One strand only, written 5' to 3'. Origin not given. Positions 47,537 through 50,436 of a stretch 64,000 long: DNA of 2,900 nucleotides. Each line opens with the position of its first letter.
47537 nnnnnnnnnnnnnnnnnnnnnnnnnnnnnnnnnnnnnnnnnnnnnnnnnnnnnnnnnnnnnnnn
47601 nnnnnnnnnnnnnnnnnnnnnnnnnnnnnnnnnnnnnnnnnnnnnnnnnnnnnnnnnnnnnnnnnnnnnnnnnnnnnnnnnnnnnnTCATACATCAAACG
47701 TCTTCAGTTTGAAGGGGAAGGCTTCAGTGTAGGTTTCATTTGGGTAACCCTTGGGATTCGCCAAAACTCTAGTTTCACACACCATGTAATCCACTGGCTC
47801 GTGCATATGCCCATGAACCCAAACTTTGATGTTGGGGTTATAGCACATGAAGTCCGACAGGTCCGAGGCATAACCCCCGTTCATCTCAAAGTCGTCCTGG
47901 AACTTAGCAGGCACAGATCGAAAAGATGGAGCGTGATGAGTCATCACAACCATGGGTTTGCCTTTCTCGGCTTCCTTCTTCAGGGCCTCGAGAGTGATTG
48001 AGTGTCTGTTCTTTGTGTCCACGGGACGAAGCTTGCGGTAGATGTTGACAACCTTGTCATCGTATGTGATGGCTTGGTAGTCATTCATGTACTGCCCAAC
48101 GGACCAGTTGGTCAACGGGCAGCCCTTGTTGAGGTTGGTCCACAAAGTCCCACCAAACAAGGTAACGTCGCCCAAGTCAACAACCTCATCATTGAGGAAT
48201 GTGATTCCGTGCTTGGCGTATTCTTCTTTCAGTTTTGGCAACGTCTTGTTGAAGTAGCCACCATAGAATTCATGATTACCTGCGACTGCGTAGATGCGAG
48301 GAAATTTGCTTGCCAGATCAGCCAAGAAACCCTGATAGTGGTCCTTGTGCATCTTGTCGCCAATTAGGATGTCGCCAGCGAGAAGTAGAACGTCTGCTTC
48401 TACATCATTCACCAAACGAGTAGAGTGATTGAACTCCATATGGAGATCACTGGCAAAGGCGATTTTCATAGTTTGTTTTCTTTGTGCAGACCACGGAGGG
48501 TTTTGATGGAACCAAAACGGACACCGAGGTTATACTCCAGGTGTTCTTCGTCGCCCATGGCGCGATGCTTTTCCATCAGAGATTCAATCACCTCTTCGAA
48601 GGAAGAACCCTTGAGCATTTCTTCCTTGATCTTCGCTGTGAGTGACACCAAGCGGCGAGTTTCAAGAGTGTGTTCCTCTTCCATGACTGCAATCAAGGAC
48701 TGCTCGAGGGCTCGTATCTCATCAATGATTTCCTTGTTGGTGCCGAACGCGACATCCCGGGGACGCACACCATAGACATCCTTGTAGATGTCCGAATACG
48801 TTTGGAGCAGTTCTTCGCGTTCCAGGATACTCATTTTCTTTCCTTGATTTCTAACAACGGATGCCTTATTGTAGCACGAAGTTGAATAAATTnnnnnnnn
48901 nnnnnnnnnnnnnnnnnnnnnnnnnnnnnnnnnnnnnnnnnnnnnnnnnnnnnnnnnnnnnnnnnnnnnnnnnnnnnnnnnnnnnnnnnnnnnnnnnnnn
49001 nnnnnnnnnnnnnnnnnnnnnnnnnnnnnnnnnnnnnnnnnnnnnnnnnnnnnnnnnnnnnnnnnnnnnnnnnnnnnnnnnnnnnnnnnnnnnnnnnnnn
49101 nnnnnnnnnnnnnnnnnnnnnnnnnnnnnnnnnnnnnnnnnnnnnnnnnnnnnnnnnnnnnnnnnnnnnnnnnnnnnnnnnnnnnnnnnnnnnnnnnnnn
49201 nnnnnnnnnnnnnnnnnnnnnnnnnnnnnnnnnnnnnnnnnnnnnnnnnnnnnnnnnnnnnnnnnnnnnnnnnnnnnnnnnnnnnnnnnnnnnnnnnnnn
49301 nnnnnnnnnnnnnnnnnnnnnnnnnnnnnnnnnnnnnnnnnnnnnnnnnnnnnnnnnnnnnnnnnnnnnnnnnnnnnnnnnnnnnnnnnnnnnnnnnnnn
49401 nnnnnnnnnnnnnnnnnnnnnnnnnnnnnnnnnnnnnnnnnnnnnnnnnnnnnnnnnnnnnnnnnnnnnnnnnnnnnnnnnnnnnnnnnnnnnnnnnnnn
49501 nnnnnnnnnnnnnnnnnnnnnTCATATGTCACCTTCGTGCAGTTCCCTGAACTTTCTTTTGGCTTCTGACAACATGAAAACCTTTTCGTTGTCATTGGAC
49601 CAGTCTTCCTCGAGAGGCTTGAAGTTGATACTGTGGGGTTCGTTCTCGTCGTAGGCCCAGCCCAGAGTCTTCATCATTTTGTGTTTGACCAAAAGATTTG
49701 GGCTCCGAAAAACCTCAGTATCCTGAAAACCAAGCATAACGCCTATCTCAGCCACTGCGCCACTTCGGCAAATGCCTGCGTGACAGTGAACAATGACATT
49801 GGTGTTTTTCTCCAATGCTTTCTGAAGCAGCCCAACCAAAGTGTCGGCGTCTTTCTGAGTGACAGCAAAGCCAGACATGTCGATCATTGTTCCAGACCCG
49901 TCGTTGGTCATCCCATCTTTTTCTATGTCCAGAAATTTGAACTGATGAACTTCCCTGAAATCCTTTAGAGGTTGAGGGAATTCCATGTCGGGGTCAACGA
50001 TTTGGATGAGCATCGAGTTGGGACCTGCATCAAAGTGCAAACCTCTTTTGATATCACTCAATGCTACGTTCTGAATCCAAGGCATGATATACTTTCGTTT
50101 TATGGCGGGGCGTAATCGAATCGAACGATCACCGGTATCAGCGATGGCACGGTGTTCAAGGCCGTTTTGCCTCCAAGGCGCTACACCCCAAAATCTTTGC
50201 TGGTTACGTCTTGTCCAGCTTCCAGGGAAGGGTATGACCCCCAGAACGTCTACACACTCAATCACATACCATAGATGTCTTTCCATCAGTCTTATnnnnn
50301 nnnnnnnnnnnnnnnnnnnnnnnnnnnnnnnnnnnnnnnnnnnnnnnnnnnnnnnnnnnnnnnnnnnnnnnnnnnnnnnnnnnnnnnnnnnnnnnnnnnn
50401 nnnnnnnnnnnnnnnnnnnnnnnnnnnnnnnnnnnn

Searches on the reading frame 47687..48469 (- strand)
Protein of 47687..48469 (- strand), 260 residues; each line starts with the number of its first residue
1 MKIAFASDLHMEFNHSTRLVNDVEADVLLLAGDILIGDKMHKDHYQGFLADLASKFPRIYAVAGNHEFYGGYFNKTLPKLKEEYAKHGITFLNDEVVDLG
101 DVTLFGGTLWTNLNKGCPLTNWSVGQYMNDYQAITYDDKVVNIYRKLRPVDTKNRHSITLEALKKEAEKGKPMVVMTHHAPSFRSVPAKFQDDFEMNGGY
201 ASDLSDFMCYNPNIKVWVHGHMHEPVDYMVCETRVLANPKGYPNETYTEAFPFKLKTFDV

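Call 45: search_protein_families(library=phrogs, proteins=[window:47687-48469:-], max_evalue=0.001)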
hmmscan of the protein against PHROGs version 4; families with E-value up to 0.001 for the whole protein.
window:47687-48469:- (260 aa): 1 family
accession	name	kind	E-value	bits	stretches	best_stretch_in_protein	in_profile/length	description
phrog_1649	-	other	2.5e-54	185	1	1-250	36-279/308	metallo-phosphoesterase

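Call 46: search_protein_families(library=pfam, proteins=[window:47687-48469:-], max_evalue=0.01)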
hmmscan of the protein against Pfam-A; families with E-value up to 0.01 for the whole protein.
window:47687-48469:- (260 aa): 2 families
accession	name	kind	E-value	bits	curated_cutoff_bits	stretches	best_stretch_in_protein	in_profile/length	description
PF00149.33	Metallophos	-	1.5e-19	71.7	21.5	1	1-225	1-191/191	Calcineurin-like phosphoesterase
PF12850.12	Metallophos_2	-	1.6e-09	38.4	27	1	1-104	1-84/154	Calcineurin-like phosphoesterase superfamily domain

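Call 47: search_solved_structures(query=window:47687-48469:-, max_evalue=0.01)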
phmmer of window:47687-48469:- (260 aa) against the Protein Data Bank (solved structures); distinct sequences matched with E-value up to 0.01: 0.

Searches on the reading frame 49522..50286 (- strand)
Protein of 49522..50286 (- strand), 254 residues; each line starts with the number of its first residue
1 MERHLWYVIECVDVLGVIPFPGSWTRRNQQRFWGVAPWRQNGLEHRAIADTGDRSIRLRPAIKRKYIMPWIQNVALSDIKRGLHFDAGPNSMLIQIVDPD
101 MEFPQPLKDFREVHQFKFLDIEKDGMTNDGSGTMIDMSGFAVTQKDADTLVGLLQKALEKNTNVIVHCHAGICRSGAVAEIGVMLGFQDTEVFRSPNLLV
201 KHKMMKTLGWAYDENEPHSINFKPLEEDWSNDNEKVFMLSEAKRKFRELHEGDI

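Call 45: search_protein_families(library=phrogs, proteins=[window:49522-50286:-], max_evalue=0.001)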
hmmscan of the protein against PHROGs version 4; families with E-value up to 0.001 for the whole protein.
window:49522-50286:- (254 aa): 1 family
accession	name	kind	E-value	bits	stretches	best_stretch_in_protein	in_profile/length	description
phrog_5614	-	unknown function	1.8e-07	32.1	1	91-180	24-102/161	-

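Call 46: search_protein_families(library=pfam, proteins=[window:49522-50286:-], max_evalue=0.01)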
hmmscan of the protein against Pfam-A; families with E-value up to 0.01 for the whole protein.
window:49522-50286:- (254 aa): 4 families
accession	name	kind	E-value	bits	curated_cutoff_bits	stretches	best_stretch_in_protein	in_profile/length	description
PF00782.25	DSPc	-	6.8e-06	26.4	33.5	1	144-179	56-91/133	Dual specificity phosphatase, catalytic domain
PF22785.1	Tc-R-P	-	1.9e-05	25.6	27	1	136-178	56-96/106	Polymorphic toxin system, DSP-PTPase phosphatase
PF00102.32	Y_phosphatase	-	0.002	18.2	20.9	1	148-186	152-194/234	Protein-tyrosine phosphatase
PF22784.1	PTP-SAK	-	0.0027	18.2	27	1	142-192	68-119/153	Swiss Army Knife protein, DSP-PTPase phosphatase domain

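Call 48: search_solved_structures(query=window:49522-50286:-, max_evalue=0.1)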
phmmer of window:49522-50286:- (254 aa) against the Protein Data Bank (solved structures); distinct sequences matched with E-value up to 0.1: 4.
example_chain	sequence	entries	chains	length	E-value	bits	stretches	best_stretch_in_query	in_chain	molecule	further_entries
2q05_A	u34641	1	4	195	0.0094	18.5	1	145-215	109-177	Dual specificity protein phosphatase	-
8gz4_A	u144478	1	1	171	0.0096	18.4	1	145-215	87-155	Dual specificity protein phosphatase H1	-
2p4d_A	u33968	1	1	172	0.0098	18.4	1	145-215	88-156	Dual specificity protein phosphatase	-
4bpc_A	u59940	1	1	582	0.083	15.4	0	111-186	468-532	RECEPTOR-TYPE TYROSINE-PROTEIN PHOSPHATASE S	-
